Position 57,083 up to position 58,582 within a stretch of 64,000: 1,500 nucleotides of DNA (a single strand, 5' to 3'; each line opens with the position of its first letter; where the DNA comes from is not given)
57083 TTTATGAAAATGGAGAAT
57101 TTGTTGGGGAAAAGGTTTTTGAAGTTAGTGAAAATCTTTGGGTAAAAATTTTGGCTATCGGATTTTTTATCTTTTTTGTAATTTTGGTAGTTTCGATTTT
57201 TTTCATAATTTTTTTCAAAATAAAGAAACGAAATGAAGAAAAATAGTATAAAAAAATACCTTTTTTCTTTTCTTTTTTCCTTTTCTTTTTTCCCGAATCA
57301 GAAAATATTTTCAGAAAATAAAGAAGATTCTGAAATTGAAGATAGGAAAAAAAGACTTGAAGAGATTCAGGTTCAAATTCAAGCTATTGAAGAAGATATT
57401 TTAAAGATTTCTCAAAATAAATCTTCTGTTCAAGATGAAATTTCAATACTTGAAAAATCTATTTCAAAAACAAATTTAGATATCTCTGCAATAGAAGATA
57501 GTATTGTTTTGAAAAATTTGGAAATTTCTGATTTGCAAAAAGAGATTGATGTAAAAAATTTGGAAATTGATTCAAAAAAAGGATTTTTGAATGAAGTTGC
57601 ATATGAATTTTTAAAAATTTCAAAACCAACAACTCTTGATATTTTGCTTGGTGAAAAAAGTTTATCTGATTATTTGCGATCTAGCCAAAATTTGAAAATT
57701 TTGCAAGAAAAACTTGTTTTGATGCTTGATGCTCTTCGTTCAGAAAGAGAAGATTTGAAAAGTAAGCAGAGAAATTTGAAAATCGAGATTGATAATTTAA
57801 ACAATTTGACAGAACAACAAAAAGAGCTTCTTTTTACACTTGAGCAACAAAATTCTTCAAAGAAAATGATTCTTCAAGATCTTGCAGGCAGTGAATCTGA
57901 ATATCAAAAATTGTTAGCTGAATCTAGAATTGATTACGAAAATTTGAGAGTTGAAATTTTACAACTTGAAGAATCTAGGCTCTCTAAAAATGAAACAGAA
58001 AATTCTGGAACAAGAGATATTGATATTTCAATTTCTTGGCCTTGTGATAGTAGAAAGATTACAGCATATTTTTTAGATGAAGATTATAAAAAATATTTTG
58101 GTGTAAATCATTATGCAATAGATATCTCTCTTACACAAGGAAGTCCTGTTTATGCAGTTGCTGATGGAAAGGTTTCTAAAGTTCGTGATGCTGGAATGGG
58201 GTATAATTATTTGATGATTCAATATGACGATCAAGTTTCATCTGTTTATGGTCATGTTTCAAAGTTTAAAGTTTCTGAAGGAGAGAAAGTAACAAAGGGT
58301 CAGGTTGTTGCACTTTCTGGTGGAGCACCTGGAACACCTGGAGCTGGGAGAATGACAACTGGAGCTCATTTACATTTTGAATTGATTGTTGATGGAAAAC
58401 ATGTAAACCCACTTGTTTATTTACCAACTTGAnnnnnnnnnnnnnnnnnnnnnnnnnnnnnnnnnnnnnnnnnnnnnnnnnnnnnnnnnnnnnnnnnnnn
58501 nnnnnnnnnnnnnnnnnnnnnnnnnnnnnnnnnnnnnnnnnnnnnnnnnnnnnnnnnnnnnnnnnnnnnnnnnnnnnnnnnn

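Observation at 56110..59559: Translationally coupled envelope-hydrolase module: exported protein, coiled-coil M23 peptidase and G5/RlpA-like protein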

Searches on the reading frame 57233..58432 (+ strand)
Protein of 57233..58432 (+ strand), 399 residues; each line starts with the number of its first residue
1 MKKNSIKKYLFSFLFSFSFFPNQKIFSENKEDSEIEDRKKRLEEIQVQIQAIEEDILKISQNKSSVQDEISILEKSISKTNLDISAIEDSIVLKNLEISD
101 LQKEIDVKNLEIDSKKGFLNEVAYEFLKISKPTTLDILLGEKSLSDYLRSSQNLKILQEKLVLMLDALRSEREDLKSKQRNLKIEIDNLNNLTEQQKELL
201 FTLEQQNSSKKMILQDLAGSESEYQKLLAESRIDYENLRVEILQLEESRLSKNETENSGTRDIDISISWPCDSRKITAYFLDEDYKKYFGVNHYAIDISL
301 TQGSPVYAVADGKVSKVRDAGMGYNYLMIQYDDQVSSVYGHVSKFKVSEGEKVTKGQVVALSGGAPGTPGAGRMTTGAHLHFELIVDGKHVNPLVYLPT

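Call 3: search_protein_families(library=pfam, proteins=[window:57233-58432:+], max_evalue=0.1)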
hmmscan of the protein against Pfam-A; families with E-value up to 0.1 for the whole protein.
window:57233-58432:+ (399 aa): 4 families
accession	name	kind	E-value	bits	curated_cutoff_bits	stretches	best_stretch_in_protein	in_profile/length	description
PF01551.29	Peptidase_M23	-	6.7e-24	84.4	28.7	1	292-393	2-96/96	Peptidase family M23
PF21975.1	ASNSD1-SEP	-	0.0083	16.7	27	1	165-238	17-86/96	ASNSD1 upstream open reading frame protein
PF14932.11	HAUS-augmin3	-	0.012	15.5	29.4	1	33-153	66-187/260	HAUS augmin-like complex subunit 3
PF12845.12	TBD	-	0.016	15.4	27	1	171-210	3-42/56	TBD domain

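Call 4: search_protein_families(library=ncbifam, proteins=[window:57233-58432:+], max_evalue=0.1)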
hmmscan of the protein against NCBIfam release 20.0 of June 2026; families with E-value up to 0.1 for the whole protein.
window:57233-58432:+ (399 aa): 20 families
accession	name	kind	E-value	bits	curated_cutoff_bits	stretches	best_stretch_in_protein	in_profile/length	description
NF052530.1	Heli_ShapePgp3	exception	1.2e-18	67.2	300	1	194-396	68-263/270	peptidoglycan metallopeptidase Pgp3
NF053825.1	PdgNdpepShyA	equivalog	8.6e-17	60.9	700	1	293-394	296-390/425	peptidoglycan DD-endopeptidase ShyA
NF008652.0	PRK11649.1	equivalog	2.3e-16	59.5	341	1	292-395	312-408/439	murein DD-endopeptidase MepM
NF008123.1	PRK10871.1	equivalog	3.9e-15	56.1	311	1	257-398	237-363/365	murein hydrolase activator NlpD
NF052336.1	PdgHdaseHSB100310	equivalog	3.8e-14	52.8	500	1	266-391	34-148/316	peptidoglycan hydrolase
NF053824.1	PdgNdpepShyC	equivalog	1.9e-13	50.1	700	1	292-394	295-390/429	peptidoglycan DD-endopeptidase ShyC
NF053738.1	S2SprSpoIIQBc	equivalog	7.6e-13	48.6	250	1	295-397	124-223/232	stage II sporulation protein SpoIIQ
NF040883.1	amid_act_ActS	equivalog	8.3e-13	48.2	375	1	268-398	118-234/242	amidase activator ActS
NF052529.1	PG_M23_Pgp6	exception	2e-11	43.3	600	1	254-393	291-428/452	peptidoglycan metallopeptidase Pgp6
NF008644.1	PRK11637.1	equivalog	1.1e-10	41.1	270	2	295-397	288-383/385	murein hydrolase activator EnvC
NF041208.1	celldiv_DipM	equivalog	1.6e-08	34.2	740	1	267-397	298-417/419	cell division endopeptidase DipM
NF047755.1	LIC_10271_M23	exception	1.2e-05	25.2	180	1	234-359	63-183/207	LIC_10271 family cell wall hydrolase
NF050804.1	CellDivDipMCaul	equivalog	0.0001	21.3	900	1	292-384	527-613/634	cell division endopeptidase DipM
TIGR02168.1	SMC_prok_B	equivalog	0.00022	19.1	567.35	1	29-249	724-947/1181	chromosome segregation protein SMC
NF045780.1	TrlF_fam_ATP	equivalog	0.00085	18.1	350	1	30-274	499-757/944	TrlF family AAA-like ATPase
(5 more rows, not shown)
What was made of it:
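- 57320..57997 (+): g2 coiled-coil region (about residues 30-255). Weak SMC coiled-coil hit at 29-249 (call 4). a/d heptad occupancy is 6.0-6.6 of 8 in the blocks starting at residues 31 and 61, and 4.1-5.4 from there to about residue 240.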

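Call 10: find_encoding_contigs(protein=window:57233-58432:+, flank=10000, max_places=6)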
Protein window:57233-58432:+ (399 aa): 4 contigs read that carry it; 3 places shown.
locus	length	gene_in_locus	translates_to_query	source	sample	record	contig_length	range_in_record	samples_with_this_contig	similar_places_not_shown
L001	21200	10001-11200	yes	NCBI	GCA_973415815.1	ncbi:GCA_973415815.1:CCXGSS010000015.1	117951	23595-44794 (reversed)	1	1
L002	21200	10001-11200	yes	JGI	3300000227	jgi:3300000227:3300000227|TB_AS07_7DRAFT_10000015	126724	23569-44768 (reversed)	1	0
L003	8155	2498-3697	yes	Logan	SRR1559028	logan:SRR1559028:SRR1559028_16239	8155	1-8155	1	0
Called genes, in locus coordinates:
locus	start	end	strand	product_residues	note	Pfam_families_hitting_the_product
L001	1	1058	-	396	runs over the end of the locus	PF03054:tRNA_Me_trans, PF20259:tRNA_Me_trans_M, PF20258:tRNA_Me_trans_C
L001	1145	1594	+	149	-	-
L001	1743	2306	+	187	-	PF07638:Sigma70_ECF (faint), PF12645:HTH_16 (weak), PF04542:Sigma70_r2, PF08281:Sigma70_r4_2, PF04545:Sigma70_r4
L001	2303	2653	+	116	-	-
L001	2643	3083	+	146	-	-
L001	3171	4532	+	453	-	PF01926:MMR_HSR1, PF02421:FeoB_N, PF04548:AIG1 (weak), PF00025:Arf, PF01926:MMR_HSR1, PF02421:FeoB_N, PF00009:GTP_EFTU, PF14714:KH_dom-like, +5 more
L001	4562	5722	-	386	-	PF01098:FTSW_RODA_SPOVE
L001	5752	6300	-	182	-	-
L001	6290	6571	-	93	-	-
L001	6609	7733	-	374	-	PF13528:Glyco_trans_1_3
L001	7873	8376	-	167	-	-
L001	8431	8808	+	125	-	-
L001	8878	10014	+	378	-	-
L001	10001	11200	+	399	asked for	PF01551:Peptidase_M23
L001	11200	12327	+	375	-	PF07501:G5, PF03330:DPBB_1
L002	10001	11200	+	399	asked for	PF01551:Peptidase_M23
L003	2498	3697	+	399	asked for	PF01551:Peptidase_M23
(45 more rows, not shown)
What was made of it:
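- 58430..58434 (+): g2/g3 junction TGATG: stop and start share one base. If TTG 58429 were used the overlap would be 4 nt. Public gene calls use ATG 58432 (call 10).
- On RpfB / YabE (SpsB) family: The window has the M23 gene upstream and RecJ downstream (call 10).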

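Call 34: find_homologous_proteins(query=window:57233-58432:+, max_evalue=1e-10)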
Query window:57233-58432:+ (399 aa): 224 proteins with E <= 1e-10 among 8000 candidates; the best 120 are listed.
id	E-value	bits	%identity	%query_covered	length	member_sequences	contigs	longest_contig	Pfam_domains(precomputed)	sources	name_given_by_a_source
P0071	2.2e-249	845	100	100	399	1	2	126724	PF01551.30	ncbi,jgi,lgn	-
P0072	2.4e-155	536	62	100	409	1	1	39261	PF01551.30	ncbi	ncbi:MAG: M23 family metallopeptidase [Patescibacteria group bacterium]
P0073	1.4e-65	241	37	98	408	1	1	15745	PF01551.30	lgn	-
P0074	1.9e-65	240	37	98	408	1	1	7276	PF01551.30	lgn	-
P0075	1.8e-64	237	36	92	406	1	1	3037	PF01551.30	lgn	-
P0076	1.3e-63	234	39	92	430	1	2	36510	PF01551.30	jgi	-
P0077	3.4e-62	229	36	92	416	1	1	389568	PF01551.30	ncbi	-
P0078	1.4e-61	227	36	97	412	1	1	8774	PF01551.30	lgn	-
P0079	3.8e-61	226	35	98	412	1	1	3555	PF01551.30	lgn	-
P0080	5.4e-61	225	38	92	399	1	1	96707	PF01551.30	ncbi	-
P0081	8.5e-61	225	37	92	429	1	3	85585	PF01551.30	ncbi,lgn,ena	ncbi:MAG: peptidoglycan DD-metalloendopeptidase family protein [Patescibacteria group bacterium]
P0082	1.7e-60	224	36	92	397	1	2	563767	PF01551.30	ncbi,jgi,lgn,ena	-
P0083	1.8e-60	224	34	91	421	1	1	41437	PF01551.30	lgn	-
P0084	2.2e-60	223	36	92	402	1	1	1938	PF01551.30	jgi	jgi:murein DD-endopeptidase MepM/ murein hydrolase activator NlpD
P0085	3.8e-60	223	37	92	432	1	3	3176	PF01551.30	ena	-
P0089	2.2e-59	220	35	95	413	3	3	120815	PF01551.30,PF24568.2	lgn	-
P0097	2.9e-58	216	36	93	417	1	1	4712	PF01551.30,PF24568.2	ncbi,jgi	-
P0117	1.0e-56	211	32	99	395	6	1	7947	PF01551.30,PF24568.2,PF24161.2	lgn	-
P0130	4.8e-55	206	33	97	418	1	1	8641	PF01551.30,PF24568.2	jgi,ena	-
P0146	1.3e-53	201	34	94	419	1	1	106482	PF01551.30,PF24568.2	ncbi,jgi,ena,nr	ncbi:peptidoglycan DD-metalloendopeptidase family protein [Patescibacteria group bacterium]|nr:pepti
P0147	2.3e-53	200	33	92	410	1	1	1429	PF01551.30,PF24568.2,PF24161.2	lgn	-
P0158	2.1e-52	197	37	92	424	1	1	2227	PF01551.30,PF24568.2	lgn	-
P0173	1.6e-50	191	35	97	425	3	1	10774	PF01551.30,PF24568.2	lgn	-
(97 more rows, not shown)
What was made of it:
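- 57233..58432 (+): g2: secreted coiled-coil M23 metalloendopeptidase (399 aa). Starts with ATG; the stop is TGA at 58430-58432. Full-length homologues at 30-39% identity are abundant in Patescibacteria (call 34).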

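Call 38: find_related_loci(query=A4, collection=genome_contigs, flank=6000)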
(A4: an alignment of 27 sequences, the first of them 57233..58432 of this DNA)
Query A4 (399 aa) in genome_contigs; peptide patterns used: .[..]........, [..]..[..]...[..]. (x = any residue, [..] = any of these).
600 stretches matched a pattern (row limit reached: there are more); 561 encode a relative of the query (tblastn E <= 1e-3); the best 80 are kept; 80 distinct loci.
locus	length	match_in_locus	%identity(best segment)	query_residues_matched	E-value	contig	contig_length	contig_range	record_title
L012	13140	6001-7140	34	32-398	7e-62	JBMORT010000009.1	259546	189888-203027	MAG: Patescibacteria group bacterium isolate Betzabe_MAG187 MAG187_9, whole genome shotgun sequence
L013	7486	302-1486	34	14-397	4e-53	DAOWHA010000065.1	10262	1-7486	MAG TPA_asm: bacterium isolate CSMAG_2005 CSMAG_2005_k141_5699202_length_10262_cov_9.0000, whole genome shotgun sequence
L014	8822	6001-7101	33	32-397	2e-51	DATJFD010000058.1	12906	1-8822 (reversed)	MAG TPA_asm: Candidatus Binatia bacterium isolate SMAG_U15450 k141_9530813, whole genome shotgun sequence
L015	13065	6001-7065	33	35-397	3e-51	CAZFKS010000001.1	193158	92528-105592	MAG TPA_asm: uncultured Gammaproteobacteria bacterium isolate SRP257259_co1_329 genome assembly, contig: NODE_47_length_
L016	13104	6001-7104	33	32-399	1e-49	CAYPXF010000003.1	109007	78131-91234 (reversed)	MAG TPA_asm: uncultured Gammaproteobacteria bacterium isolate binchicken_co17_235 genome assembly, contig: NODE_517_leng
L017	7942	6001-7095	29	32-397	3e-46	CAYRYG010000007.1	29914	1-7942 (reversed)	MAG TPA_asm: uncultured Gammaproteobacteria bacterium isolate SRP062349_co5_1 genome assembly, contig: NODE_389_length_2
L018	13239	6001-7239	33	2-398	5e-63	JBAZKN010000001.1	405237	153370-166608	MAG: Patescibacteria group bacterium isolate SO_2017_LW4_144 scaffold_63_c1_LW137-91_2017, whole genome shotgun sequence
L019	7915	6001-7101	28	32-399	9e-46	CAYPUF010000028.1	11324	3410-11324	MAG TPA_asm: uncultured Gammaproteobacteria bacterium isolate SRP093185_co1_134 genome assembly, contig: NODE_4126_lengt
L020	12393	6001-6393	51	268-398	2e-39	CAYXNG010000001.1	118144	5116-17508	MAG TPA_asm: uncultured Candidatus Peribacteria bacterium isolate SRP329715_co2_371 genome assembly, contig: NODE_311_le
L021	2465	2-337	60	287-398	6e-39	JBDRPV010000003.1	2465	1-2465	MAG: Parcubacteria group bacterium isolate MEGAHIT-group-2.138 k141_356904, whole genome shotgun sequence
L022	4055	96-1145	30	40-397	4e-38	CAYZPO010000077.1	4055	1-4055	MAG TPA_asm: uncultured Gammaproteobacteria bacterium isolate SRP167671_co1_156 genome assembly, contig: NODE_26054_leng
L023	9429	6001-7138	49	1-398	3e-40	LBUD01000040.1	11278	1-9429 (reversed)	MAG: Parcubacteria group bacterium GW2011_GWA2_38_13 US74_C0040, whole genome shotgun sequence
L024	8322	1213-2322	26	32-399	4e-33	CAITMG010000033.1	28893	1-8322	Candidatus Uhrbacteria bacterium isolate MJ110927B_bin-298 genome assembly, contig: bin-298:33/97, whole genome shotgun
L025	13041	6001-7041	25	36-397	1e-29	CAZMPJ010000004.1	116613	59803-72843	MAG TPA_asm: uncultured bacterium isolate SRP200020_co3_325 genome assembly, contig: NODE_157_length_116613_cov_7.279054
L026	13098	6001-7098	27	10-397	2e-29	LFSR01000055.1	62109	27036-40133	MAG: Syntrophomonas sp. DTU018 scaffold1422, whole genome shotgun sequence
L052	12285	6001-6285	43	293-394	8e-19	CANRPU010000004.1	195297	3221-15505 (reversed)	MAG: uncultured Lachnospiraceae bacterium isolate Lapin-018__bin18 genome assembly, contig: Lapin-018__NODE_25_length_19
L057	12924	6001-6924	24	65-397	1e-18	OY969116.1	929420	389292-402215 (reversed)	MAG: uncultured Candidatus Berkelbacteria bacterium isolate MFD04408.bin.c.6 genome assembly, chromosome: 1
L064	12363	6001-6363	33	269-398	7e-18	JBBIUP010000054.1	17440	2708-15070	MAG: Meiothermus sp. isolate AR170220_bin_56 NODE_2714_length_17440_cov_86.632787, whole genome shotgun sequence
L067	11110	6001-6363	36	270-397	2e-17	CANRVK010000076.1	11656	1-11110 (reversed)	MAG TPA_asm: uncultured Eubacteriaceae bacterium isolate SRR15730550_bin.21_metawrap_v1.3_MAG genome assembly, contig: N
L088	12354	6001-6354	37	270-399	6e-17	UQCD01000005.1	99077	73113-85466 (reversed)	uncultured Clostridiales bacterium isolate UMGS134 genome assembly, contig: NODE_79_length_99077_cov_51.300630, whole ge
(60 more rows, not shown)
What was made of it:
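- The gene family is chromosomal and widespread (calls 34, 38).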

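Call 43: search_protein_families(library=pfam, proteins=[L012:4276-5808:+, L014:4340-5854:+, L014:3581-4327:+, L015:4252-5763:+, L015:3519-4283:+, L016:4312-5736:+, L018:4440-5912:+, L018:3710-4459:+, L019:4371-5789:+, L023:4526-5986:+], max_evalue=0.001)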
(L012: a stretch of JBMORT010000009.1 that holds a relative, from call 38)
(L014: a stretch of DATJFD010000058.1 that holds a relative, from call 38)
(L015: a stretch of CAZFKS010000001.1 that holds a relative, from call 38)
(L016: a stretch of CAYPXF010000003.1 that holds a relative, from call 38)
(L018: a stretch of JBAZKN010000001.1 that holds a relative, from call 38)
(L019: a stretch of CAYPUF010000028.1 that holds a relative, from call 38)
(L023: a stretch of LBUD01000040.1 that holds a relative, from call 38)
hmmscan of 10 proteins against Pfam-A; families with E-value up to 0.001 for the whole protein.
L012:4276-5808:+ (510 aa): 2 families
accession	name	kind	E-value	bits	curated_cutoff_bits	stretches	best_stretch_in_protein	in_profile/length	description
PF00749.27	tRNA-synt_1c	-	1.4e-110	369.6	23.4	1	8-333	1-314/314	tRNA synthetases class I (E and Q), catalytic domain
PF19269.4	Anticodon_2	-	1.5e-30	106.9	23.6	1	368-507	9-141/141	Anticodon binding domain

L014:4340-5854:+ (504 aa): 2 families
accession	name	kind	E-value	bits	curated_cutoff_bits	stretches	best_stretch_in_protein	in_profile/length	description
PF00749.27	tRNA-synt_1c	-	1.4e-102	343.2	23.4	1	1-326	1-314/314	tRNA synthetases class I (E and Q), catalytic domain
PF19269.4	Anticodon_2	-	2.1e-25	90.2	23.6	1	339-500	1-141/141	Anticodon binding domain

L014:3581-4327:+ (248 aa): 1 family
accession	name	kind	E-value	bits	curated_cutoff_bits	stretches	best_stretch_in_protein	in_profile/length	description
PF03808.19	Glyco_tran_WecG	-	3.9e-54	183.4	27.4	1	58-232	1-167/168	Glycosyl transferase WecG/TagA/CpsF family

L015:4252-5763:+ (503 aa): 2 families
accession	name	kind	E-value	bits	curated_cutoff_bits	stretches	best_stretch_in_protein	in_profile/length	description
PF00749.27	tRNA-synt_1c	-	2.6e-107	358.8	23.4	1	16-339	2-314/314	tRNA synthetases class I (E and Q), catalytic domain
PF19269.4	Anticodon_2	-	3.5e-33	115.4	23.6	1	353-499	2-140/141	Anticodon binding domain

L015:3519-4283:+ (254 aa): 3 families
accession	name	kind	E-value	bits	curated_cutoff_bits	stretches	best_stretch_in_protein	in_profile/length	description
PF00588.24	SpoU_methylase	-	4.1e-36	124.6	29.7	1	110-251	3-141/142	SpoU rRNA Methylase family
PF22435.1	MRM3-like_sub_bind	-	6.3e-11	43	27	1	5-70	2-66/84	MRM3-like substrate binding domain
PF08032.17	SpoU_sub_bind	-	5.5e-07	30.3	22.8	1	26-96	1-71/76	RNA 2'-O ribose methyltransferase substrate binding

L016:4312-5736:+ (474 aa): 2 families
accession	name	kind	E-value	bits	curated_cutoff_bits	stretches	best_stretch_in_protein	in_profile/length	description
PF00749.27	tRNA-synt_1c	-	1.4e-112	376.1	23.4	1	6-314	2-314/314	tRNA synthetases class I (E and Q), catalytic domain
PF19269.4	Anticodon_2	-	7.5e-37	127.3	23.6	1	338-469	10-140/141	Anticodon binding domain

L018:4440-5912:+ (490 aa): 2 families
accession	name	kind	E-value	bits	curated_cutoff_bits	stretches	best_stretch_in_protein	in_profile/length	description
PF00749.27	tRNA-synt_1c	-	1e-102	343.7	23.4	1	3-328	1-314/314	tRNA synthetases class I (E and Q), catalytic domain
PF19269.4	Anticodon_2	-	8.2e-27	94.8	23.6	1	348-487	2-141/141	Anticodon binding domain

L018:3710-4459:+ (249 aa): 1 family
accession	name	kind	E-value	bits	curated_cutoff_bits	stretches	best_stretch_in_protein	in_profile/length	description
PF03808.19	Glyco_tran_WecG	-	1e-35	123.5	27.4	1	60-222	1-166/168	Glycosyl transferase WecG/TagA/CpsF family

L019:4371-5789:+ (472 aa): 2 families
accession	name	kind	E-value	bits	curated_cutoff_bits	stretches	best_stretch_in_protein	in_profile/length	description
PF00749.27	tRNA-synt_1c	-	4.2e-108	361.4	23.4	1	4-313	1-314/314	tRNA synthetases class I (E and Q), catalytic domain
PF19269.4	Anticodon_2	-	1.1e-19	71.6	23.6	1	344-468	17-141/141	Anticodon binding domain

L023:4526-5986:+ (486 aa): 2 families
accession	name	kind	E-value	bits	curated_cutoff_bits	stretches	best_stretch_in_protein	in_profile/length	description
PF00749.27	tRNA-synt_1c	-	3.1e-100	335.6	23.4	1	2-321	1-314/314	tRNA synthetases class I (E and Q), catalytic domain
PF19269.4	Anticodon_2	-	5.4e-31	108.3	23.6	1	335-482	2-141/141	Anticodon binding domain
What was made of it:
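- Tried and rejected: Pfam showed WecG/SpoU-type genes and glutamyl-tRNA synthetase instead (call 43).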
